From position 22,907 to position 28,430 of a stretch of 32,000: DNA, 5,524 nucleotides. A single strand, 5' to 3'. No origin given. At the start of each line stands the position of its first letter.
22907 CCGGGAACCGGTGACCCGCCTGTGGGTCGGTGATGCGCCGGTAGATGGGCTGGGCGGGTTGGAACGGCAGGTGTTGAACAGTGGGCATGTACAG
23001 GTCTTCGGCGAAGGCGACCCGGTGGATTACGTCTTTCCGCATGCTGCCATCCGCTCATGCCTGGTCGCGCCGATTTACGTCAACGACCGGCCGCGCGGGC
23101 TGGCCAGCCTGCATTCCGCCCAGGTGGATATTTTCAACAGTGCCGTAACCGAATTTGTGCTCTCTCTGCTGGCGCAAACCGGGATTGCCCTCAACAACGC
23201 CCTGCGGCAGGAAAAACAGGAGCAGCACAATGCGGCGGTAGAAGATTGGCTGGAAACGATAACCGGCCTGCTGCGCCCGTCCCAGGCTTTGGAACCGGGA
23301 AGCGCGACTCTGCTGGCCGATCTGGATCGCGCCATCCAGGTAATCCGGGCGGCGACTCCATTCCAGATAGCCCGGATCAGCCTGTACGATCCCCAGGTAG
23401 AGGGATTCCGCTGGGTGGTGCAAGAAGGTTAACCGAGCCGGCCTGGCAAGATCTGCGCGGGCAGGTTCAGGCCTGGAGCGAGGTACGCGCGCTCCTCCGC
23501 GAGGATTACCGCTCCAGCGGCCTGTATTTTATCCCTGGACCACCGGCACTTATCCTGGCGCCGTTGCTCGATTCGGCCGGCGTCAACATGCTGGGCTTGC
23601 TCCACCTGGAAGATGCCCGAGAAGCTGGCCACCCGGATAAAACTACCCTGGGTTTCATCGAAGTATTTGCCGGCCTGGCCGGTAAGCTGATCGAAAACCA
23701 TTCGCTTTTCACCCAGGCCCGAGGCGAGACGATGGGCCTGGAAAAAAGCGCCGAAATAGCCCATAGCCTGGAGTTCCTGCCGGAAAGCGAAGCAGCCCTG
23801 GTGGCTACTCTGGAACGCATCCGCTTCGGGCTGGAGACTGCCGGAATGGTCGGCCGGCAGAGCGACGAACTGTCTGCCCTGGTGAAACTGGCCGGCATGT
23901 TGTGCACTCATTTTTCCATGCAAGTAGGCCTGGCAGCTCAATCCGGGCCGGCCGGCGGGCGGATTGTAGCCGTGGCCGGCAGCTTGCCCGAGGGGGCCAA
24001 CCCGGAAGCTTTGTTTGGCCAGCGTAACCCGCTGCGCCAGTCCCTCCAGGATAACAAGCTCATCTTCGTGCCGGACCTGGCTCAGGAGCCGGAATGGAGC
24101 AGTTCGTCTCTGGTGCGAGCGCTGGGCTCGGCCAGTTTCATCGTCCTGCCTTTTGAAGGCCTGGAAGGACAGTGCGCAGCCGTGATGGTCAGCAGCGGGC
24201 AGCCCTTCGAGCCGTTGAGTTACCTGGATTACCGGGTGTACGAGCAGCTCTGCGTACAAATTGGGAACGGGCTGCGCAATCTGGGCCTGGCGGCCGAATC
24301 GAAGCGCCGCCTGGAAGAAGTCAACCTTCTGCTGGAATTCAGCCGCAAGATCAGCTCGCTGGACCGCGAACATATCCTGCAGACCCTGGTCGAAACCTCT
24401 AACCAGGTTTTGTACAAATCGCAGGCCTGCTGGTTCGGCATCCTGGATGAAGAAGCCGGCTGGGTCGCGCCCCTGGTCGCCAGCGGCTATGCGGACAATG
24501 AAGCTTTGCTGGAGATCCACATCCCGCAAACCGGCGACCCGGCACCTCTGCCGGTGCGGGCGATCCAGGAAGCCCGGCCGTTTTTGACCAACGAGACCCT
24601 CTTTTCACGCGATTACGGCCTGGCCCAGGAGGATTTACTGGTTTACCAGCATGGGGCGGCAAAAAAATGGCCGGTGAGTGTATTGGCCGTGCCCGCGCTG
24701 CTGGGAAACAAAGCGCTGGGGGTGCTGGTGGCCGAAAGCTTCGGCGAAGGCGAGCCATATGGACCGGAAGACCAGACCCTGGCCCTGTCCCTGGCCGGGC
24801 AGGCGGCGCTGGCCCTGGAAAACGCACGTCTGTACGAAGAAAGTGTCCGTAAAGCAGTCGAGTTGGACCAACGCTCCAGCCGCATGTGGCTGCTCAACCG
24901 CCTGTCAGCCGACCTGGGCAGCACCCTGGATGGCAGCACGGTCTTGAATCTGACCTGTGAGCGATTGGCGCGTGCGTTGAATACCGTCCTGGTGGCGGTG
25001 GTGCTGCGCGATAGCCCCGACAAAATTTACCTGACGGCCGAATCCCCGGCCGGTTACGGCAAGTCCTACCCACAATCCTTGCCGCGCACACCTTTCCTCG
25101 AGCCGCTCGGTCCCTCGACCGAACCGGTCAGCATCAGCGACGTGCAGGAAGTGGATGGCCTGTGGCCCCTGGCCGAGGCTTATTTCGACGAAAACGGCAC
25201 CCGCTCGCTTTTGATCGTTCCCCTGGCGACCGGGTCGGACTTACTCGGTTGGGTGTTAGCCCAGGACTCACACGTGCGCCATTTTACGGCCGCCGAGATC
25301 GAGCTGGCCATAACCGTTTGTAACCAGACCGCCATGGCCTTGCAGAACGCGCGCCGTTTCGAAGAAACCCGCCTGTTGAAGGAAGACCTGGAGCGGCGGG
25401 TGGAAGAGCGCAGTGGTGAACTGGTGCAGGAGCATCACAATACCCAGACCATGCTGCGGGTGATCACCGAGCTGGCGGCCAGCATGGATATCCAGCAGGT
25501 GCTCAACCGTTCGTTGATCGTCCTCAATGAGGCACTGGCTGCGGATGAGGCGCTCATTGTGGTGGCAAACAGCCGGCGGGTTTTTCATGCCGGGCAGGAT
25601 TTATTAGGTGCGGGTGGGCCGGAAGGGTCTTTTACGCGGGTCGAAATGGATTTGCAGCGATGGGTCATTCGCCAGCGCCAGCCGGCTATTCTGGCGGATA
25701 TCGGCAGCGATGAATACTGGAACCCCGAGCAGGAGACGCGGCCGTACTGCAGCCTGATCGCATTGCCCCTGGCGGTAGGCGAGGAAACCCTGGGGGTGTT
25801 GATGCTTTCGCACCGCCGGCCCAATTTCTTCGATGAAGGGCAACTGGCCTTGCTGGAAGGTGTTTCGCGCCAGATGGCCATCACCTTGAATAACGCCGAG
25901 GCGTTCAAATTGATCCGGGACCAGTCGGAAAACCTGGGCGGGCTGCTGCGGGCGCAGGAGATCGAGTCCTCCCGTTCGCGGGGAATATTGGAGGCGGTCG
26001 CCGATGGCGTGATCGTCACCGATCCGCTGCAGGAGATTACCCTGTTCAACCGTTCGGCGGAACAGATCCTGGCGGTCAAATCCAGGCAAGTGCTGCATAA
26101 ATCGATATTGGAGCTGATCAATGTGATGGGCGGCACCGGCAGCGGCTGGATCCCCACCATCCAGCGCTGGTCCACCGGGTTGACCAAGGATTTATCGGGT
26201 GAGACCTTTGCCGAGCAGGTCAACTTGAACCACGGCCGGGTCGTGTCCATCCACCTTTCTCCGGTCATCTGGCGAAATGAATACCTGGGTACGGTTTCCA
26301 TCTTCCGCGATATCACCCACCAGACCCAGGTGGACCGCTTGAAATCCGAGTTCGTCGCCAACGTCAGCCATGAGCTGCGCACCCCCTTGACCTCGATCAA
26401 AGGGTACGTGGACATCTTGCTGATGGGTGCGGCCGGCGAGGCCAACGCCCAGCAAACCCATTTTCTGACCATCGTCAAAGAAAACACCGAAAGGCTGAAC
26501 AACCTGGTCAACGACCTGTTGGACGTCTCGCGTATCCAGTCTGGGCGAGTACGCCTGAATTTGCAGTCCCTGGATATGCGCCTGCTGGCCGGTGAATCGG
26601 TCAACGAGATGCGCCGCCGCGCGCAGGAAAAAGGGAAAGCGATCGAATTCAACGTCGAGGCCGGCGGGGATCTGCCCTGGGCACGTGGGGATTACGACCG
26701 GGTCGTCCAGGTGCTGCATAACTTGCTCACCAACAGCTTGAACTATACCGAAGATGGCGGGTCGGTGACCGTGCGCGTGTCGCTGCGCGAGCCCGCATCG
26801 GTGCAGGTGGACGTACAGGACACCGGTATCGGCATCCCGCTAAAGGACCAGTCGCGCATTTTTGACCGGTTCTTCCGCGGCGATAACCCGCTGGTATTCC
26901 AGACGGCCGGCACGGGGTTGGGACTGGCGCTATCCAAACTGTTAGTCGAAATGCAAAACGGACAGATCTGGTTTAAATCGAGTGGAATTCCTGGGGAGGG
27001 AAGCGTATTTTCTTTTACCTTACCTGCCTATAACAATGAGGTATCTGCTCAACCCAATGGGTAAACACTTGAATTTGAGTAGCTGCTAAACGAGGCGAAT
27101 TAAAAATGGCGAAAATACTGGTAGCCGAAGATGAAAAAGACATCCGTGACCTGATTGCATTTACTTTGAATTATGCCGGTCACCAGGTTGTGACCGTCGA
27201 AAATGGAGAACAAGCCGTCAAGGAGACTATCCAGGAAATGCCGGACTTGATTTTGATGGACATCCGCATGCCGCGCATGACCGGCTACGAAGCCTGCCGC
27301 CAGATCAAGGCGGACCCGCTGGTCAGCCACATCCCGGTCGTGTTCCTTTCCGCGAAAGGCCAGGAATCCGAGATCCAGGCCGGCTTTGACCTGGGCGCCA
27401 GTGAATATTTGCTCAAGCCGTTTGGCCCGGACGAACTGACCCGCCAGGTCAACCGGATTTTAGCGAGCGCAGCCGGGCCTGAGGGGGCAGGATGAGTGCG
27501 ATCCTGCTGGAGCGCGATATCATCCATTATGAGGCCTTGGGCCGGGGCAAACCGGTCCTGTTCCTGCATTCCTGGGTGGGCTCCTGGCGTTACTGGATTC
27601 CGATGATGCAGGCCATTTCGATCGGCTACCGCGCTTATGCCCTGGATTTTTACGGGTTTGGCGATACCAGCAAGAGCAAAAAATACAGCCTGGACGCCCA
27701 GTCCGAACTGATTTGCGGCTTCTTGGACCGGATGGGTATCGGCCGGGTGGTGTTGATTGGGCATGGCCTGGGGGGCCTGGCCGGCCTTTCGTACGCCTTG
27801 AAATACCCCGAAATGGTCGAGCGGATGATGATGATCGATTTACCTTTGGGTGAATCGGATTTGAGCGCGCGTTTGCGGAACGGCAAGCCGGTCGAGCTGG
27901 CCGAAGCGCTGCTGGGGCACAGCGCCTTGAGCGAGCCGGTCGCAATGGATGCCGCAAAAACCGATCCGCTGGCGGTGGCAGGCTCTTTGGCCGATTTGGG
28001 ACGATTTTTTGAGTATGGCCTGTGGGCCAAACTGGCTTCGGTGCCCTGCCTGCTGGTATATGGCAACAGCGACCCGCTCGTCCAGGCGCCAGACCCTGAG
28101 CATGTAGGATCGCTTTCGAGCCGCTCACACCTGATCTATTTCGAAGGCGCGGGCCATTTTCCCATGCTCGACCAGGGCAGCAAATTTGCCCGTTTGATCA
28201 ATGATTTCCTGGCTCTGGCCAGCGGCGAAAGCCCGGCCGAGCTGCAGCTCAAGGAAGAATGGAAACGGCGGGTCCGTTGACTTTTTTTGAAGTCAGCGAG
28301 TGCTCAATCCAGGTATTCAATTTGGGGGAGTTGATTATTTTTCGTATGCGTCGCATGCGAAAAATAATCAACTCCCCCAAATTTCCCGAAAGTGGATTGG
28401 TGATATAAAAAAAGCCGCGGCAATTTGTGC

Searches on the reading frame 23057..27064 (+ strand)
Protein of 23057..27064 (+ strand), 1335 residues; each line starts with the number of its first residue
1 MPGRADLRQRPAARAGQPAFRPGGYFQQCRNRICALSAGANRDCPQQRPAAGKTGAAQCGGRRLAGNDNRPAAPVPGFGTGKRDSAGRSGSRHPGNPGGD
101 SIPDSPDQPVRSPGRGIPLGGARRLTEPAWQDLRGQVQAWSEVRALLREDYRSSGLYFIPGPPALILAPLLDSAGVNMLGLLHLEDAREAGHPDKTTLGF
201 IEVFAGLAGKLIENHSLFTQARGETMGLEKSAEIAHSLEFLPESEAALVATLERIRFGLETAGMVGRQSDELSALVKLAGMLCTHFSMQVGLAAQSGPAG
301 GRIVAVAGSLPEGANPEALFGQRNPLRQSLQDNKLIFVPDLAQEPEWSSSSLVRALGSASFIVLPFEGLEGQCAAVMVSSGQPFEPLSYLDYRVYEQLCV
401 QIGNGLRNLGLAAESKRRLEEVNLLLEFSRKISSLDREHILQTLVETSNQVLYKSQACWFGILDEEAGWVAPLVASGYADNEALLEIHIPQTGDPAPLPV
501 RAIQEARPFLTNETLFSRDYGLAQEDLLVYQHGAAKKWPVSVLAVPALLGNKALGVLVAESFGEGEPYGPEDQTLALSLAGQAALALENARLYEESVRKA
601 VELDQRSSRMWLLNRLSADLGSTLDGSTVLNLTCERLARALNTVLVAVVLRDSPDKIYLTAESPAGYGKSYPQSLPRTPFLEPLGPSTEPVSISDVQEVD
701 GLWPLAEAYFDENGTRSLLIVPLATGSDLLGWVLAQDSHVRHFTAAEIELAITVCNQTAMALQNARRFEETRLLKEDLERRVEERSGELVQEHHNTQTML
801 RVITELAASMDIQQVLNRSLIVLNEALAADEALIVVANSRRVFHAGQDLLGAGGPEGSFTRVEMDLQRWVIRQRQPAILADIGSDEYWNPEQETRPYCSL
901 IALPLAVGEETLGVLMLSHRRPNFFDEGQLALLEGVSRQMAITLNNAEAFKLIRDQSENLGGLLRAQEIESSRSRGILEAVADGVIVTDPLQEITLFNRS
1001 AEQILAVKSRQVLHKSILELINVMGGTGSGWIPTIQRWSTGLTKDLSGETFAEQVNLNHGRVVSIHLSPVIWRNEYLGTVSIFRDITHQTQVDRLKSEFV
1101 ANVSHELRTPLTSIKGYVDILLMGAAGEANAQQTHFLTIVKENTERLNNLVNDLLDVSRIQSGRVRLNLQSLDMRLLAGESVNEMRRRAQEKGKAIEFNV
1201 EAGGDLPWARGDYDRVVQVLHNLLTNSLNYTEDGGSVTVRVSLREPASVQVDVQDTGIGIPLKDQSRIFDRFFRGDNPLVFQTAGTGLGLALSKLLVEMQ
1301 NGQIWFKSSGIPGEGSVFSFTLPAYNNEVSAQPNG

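Call 33: search_protein_families(library=pfam, proteins=[window:23057-27064:+], max_evalue=0.01)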
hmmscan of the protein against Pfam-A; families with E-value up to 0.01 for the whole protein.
window:23057-27064:+ (1335 aa): 8 families
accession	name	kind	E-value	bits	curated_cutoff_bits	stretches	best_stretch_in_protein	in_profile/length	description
PF13185.12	GAF_2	-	6.8e-41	140.1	28.6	3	810-944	2-135/136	GAF domain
PF01590.32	GAF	-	5.7e-35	121.2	22.4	3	811-944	1-133/133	GAF domain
PF13492.12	GAF_3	-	4.3e-29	102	27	3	811-946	1-129/129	GAF domain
PF02518.31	HATPase_c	-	8.1e-26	91.1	26.4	1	1211-1324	1-109/111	Histidine kinase-, DNA gyrase B-, and HSP90-like ATPase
PF00512.31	HisKA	-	1.2e-21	77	26.9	1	1096-1163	2-66/66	His Kinase A (phospho-acceptor) domain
PF00989.32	PAS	-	3.1e-06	27.6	22.6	1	975-1022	4-51/113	PAS fold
PF13188.13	PAS_8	-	2.9e-05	24.2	21.8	1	973-1012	2-38/65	PAS domain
PF13426.13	PAS_9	-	0.00014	22.5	27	1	983-1087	2-102/103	PAS domain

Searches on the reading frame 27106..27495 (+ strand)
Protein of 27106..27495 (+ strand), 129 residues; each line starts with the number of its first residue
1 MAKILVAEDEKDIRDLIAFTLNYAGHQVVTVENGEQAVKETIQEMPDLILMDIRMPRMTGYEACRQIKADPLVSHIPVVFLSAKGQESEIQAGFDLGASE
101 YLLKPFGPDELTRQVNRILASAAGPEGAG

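Call 98: search_protein_families(library=pfam, proteins=[window:27106-27495:+], max_evalue=0.0001)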
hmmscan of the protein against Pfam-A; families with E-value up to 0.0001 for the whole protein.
window:27106-27495:+ (129 aa): 1 family
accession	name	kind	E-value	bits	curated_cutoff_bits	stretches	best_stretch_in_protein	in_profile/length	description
PF00072.30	Response_reg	-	2.2e-30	105.5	30.2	1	4-115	1-110/111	Response regulator receiver domain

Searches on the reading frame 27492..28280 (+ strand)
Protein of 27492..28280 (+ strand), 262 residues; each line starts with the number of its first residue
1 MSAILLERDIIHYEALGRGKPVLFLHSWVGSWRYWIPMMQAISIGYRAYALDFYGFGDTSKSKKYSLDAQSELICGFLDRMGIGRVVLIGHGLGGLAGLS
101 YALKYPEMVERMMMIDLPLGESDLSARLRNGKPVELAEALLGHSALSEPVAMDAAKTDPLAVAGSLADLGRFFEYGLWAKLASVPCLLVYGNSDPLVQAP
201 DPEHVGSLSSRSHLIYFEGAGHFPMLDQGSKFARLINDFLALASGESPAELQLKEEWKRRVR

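Call 77: search_protein_families(library=pfam, proteins=[window:27492-28280:+], max_evalue=0.0001)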
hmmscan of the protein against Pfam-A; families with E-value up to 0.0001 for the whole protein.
window:27492-28280:+ (262 aa): 3 families
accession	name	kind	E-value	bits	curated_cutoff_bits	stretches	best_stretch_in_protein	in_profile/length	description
PF00561.26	Abhydrolase_1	-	1.5e-21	77.6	25.8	1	20-117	1-102/245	alpha/beta hydrolase fold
PF12697.13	Abhydrolase_6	-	1.4e-18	68.8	26.3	1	22-234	1-216/217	Alpha/beta hydrolase family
PF12146.15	Hydrolase_4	-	1.3e-07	31.6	27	1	44-227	30-237/239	Serine aminopeptidase, S33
